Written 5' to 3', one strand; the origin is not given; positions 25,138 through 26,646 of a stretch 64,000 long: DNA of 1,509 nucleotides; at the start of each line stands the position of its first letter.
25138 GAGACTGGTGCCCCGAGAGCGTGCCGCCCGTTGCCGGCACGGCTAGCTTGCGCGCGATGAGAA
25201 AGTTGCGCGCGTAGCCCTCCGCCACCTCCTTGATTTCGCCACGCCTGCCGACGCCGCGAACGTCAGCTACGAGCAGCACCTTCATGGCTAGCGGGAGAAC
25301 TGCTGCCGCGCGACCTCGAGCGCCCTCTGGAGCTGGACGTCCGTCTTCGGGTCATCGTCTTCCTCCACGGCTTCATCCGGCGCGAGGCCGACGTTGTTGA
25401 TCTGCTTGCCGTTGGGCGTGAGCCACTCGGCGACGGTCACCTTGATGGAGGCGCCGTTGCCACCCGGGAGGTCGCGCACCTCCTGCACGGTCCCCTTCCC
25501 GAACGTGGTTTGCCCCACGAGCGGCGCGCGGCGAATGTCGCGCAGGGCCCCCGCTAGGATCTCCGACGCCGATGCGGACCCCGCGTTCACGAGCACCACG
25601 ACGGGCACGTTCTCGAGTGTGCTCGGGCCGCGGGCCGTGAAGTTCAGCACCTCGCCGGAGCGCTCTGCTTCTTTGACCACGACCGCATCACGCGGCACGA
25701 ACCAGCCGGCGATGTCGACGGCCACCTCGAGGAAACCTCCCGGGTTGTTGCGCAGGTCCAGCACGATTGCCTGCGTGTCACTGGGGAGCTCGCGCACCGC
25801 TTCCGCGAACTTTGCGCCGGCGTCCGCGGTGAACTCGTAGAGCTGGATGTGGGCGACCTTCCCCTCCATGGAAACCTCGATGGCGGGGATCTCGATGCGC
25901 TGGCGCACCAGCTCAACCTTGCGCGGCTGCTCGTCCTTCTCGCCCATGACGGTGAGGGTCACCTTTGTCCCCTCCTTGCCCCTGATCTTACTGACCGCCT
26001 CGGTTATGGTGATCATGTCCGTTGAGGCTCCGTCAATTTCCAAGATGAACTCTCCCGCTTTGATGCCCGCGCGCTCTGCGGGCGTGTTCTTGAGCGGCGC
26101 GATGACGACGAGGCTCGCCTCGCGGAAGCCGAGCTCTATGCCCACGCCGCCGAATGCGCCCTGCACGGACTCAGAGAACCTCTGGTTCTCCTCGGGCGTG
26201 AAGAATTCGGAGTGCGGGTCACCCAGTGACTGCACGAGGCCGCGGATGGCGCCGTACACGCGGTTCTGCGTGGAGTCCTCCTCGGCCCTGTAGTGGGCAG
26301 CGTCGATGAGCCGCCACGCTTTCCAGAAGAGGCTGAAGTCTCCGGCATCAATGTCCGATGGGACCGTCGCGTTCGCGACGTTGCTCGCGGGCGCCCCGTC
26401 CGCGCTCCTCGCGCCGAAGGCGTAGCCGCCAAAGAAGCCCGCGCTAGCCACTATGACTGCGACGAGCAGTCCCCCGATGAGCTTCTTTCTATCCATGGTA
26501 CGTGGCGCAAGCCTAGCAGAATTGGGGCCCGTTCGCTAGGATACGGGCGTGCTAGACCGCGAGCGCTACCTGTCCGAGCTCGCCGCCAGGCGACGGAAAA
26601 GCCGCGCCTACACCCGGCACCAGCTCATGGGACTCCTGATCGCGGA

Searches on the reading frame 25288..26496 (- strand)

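Call 55: search_protein_families(library=pfam, proteins=[window:25288-26496:-], max_evalue=0.0001)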
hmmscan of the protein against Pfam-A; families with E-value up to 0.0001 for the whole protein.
window:25288-26496:- (402 aa): 5 families
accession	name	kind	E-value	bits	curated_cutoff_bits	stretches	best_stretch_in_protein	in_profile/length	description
PF03572.23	Peptidase_S41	-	3.8e-47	160.4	24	1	213-376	1-164/165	Peptidase family S41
PF17820.7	PDZ_6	-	1.1e-11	44.8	27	1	131-183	2-52/54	PDZ domain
PF00595.29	PDZ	-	1.5e-09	38.5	23.2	1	117-184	11-81/81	PDZ domain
PF13180.12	PDZ_2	-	1.8e-07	31.8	27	1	117-195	2-79/80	PDZ domain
PF22694.1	CtpB_N-like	-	9.9e-05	23.2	27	0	15-99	2-81/85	Activating protease CtpB N-terminal domain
